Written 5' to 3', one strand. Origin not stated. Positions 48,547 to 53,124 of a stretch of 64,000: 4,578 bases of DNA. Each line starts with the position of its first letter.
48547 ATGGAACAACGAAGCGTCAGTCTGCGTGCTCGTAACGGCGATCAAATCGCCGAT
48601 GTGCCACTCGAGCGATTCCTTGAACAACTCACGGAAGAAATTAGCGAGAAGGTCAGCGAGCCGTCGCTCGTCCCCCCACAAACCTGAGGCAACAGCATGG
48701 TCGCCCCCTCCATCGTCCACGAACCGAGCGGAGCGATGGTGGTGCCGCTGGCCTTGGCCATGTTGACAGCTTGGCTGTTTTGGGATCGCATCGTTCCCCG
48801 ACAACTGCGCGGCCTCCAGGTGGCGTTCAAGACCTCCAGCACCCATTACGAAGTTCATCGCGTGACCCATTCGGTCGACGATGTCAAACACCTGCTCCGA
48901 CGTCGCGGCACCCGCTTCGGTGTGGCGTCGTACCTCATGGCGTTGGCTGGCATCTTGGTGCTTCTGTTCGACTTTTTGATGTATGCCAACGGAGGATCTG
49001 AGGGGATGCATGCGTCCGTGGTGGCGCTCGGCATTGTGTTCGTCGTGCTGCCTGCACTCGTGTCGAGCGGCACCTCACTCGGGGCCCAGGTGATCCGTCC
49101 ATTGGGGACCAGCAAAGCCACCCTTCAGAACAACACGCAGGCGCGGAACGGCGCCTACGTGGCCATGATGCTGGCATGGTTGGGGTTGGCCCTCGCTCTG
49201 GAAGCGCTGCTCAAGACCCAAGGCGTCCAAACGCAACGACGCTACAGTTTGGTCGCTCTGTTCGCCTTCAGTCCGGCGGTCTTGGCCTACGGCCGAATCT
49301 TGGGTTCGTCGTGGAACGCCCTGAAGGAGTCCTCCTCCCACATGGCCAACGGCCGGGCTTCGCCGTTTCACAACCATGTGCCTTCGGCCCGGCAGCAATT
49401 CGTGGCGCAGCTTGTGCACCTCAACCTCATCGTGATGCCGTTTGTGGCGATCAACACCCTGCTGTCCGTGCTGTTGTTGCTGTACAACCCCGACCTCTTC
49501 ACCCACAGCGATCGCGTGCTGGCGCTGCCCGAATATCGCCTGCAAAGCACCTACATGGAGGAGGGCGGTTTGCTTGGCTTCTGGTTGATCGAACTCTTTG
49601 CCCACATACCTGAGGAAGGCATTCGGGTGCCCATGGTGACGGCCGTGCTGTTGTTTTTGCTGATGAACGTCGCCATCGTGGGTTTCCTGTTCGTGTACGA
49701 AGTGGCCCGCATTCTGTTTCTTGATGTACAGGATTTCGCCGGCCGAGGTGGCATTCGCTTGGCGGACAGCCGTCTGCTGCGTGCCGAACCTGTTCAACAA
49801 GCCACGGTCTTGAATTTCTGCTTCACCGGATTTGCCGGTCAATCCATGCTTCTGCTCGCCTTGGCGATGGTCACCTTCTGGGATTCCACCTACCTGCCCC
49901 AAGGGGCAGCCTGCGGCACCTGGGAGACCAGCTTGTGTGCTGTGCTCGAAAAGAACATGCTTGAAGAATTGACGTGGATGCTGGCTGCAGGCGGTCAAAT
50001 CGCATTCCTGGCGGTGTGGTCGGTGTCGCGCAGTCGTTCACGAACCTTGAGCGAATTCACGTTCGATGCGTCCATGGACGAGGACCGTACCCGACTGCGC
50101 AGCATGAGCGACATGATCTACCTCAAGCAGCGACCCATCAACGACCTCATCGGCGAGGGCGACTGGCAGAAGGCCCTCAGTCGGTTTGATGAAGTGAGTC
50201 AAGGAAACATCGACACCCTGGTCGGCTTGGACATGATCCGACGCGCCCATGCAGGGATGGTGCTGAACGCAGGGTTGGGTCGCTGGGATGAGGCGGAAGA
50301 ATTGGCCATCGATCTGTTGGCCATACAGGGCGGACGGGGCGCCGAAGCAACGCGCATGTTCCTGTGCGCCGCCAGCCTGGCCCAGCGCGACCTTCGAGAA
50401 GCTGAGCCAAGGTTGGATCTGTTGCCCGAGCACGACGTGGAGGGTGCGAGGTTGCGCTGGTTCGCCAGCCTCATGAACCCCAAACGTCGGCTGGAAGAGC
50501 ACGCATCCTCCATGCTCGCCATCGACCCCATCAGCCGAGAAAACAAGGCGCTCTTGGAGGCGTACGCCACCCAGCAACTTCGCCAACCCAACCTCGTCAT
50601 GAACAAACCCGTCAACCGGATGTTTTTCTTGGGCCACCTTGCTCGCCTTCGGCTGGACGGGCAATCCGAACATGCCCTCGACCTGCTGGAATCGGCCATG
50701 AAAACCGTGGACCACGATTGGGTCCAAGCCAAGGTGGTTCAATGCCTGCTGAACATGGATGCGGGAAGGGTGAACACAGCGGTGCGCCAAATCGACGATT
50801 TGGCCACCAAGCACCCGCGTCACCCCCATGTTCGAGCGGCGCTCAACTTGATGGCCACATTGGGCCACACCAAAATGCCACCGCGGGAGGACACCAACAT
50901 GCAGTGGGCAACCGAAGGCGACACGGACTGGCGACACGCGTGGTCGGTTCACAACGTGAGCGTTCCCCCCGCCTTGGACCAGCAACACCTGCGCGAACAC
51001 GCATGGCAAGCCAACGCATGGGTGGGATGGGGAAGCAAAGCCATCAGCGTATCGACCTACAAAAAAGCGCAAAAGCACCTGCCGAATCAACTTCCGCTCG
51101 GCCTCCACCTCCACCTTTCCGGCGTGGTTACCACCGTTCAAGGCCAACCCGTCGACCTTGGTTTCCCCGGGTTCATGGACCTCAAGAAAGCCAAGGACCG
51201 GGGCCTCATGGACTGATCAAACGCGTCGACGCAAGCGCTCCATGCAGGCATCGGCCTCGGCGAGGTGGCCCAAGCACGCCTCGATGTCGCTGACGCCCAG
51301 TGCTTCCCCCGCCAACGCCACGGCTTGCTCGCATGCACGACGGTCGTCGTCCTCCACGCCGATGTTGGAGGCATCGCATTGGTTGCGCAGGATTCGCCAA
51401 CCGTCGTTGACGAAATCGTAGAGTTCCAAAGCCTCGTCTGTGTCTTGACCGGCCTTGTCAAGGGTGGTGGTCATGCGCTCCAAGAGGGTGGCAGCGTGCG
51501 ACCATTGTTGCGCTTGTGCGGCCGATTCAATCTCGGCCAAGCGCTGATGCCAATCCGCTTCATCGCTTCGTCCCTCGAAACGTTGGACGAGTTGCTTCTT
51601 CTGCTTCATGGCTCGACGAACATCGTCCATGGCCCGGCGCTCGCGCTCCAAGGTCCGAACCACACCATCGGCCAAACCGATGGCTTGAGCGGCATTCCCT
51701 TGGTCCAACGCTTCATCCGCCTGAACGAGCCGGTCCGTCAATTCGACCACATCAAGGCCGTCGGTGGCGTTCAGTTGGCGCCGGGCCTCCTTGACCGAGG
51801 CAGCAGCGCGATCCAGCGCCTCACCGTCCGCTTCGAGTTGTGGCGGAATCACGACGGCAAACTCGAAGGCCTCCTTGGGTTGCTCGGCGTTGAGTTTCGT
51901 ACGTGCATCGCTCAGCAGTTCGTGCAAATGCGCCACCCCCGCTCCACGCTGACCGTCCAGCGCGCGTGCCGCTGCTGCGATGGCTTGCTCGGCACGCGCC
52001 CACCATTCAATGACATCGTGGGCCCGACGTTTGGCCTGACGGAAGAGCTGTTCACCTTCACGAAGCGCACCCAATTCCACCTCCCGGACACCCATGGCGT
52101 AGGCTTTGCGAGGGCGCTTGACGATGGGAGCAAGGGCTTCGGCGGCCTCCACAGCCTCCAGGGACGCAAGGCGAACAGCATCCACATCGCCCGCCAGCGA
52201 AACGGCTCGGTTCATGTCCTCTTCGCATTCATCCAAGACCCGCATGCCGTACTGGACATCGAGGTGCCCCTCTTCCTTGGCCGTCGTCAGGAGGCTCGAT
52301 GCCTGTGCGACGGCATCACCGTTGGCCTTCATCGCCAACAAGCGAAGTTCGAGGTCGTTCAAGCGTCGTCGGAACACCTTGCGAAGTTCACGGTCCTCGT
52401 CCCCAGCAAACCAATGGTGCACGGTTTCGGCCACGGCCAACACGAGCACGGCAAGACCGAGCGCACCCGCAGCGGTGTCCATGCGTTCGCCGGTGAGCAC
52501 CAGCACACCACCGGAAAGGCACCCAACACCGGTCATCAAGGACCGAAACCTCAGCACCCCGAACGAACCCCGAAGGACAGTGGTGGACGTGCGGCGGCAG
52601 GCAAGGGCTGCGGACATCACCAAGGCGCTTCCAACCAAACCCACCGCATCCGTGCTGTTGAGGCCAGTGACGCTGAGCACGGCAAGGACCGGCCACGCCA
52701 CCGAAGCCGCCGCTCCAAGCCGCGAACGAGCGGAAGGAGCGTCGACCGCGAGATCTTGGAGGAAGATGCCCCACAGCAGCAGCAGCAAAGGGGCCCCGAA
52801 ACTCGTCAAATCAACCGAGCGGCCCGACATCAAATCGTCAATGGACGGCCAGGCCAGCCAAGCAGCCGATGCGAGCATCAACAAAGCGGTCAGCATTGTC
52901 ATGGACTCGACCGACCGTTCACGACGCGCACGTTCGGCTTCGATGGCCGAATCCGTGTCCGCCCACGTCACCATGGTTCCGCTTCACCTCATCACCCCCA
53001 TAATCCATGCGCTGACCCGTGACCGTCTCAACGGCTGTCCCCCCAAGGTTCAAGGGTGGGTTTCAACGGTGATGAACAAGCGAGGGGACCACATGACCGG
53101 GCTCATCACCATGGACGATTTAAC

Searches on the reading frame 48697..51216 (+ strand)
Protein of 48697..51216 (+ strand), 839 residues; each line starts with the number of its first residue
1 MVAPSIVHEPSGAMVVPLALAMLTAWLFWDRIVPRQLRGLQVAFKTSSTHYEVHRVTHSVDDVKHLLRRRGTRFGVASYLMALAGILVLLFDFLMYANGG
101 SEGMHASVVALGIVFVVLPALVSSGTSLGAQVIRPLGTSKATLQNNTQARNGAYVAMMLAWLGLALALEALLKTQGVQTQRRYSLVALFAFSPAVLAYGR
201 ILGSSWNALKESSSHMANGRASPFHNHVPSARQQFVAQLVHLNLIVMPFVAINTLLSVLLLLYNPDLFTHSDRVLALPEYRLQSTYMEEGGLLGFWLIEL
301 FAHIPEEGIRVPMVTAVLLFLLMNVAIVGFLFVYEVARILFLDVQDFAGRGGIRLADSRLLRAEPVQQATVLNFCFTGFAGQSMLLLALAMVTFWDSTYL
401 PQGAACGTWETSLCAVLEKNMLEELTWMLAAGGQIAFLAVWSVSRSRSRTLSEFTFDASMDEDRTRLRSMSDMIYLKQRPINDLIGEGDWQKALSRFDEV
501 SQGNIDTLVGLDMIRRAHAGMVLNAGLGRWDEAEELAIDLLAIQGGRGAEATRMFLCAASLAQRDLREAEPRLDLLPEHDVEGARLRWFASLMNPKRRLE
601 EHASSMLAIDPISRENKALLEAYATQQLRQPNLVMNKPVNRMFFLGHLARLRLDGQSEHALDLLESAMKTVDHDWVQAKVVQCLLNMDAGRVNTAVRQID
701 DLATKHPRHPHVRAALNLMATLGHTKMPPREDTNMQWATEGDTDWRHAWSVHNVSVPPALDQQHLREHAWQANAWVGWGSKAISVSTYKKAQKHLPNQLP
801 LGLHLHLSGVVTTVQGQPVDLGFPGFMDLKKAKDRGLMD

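Call 3: search_protein_families(library=pfam, proteins=[window:48697-51216:+], max_evalue=1)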
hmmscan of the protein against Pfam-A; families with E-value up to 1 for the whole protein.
window:48697-51216:+ (839 aa): 5 families
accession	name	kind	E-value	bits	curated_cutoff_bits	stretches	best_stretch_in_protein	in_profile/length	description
PF14559.12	TPR_19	-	1.9e-06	28.6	25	1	528-583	5-58/68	Tetratricopeptide repeat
PF13424.12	TPR_12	-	0.0051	17.4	30.1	1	520-572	10-67/77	Tetratricopeptide repeat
PF13176.12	TPR_7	-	0.035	14.7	27.9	0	527-543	12-28/36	Tetratricopeptide repeat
PF12688.13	TPR_5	-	0.44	11.2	24.2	1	650-708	47-107/119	Tetratrico peptide repeat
PF04123.18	DUF373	-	0.46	10.3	28.3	1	77-192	154-264/335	Domain of unknown function (DUF373)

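Call 4: search_protein_families(library=ncbifam, proteins=[window:48697-51216:+], max_evalue=1)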
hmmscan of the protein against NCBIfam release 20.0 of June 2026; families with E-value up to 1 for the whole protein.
window:48697-51216:+ (839 aa): 1 family
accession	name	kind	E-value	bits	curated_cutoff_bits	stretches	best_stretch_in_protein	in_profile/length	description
TIGR02917.1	PEP_TPR_lipo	equivalog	0.059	11.2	312.2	1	657-714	651-707/899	XrtA/PEP-CTERM system TPR-repeat protein PrsT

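Call 70: search_protein_families(library=padloc, max_evalue=0.01, proteins=[window:48697-51216:+])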
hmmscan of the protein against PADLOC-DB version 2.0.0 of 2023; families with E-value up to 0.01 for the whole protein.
window:48697-51216:+ (839 aa): 0 families

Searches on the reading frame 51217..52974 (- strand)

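Call 3: search_protein_families(library=pfam, proteins=[window:51217-52974:-], max_evalue=1)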
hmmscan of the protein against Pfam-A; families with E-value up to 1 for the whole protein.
window:51217-52974:- (585 aa): 1 family
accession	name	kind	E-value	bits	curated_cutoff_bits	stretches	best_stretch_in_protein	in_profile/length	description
PF22888.1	FIMAH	-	0.0084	17.1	24.8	1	404-451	18-67/81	FIMAH domain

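Call 4: search_protein_families(library=ncbifam, proteins=[window:51217-52974:-], max_evalue=1)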
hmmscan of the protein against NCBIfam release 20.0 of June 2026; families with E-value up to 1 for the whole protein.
window:51217-52974:- (585 aa): 1 family
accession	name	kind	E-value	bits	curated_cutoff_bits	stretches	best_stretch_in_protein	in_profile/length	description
NF040952.1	Arch_mtprotase_TldD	equivalog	0.047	12.4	635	1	544-577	210-242/443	zinc metalloprotease TldD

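Call 70: search_protein_families(library=padloc, max_evalue=0.01, proteins=[window:51217-52974:-])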
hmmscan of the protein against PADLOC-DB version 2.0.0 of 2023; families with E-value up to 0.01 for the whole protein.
window:51217-52974:- (585 aa): 0 families
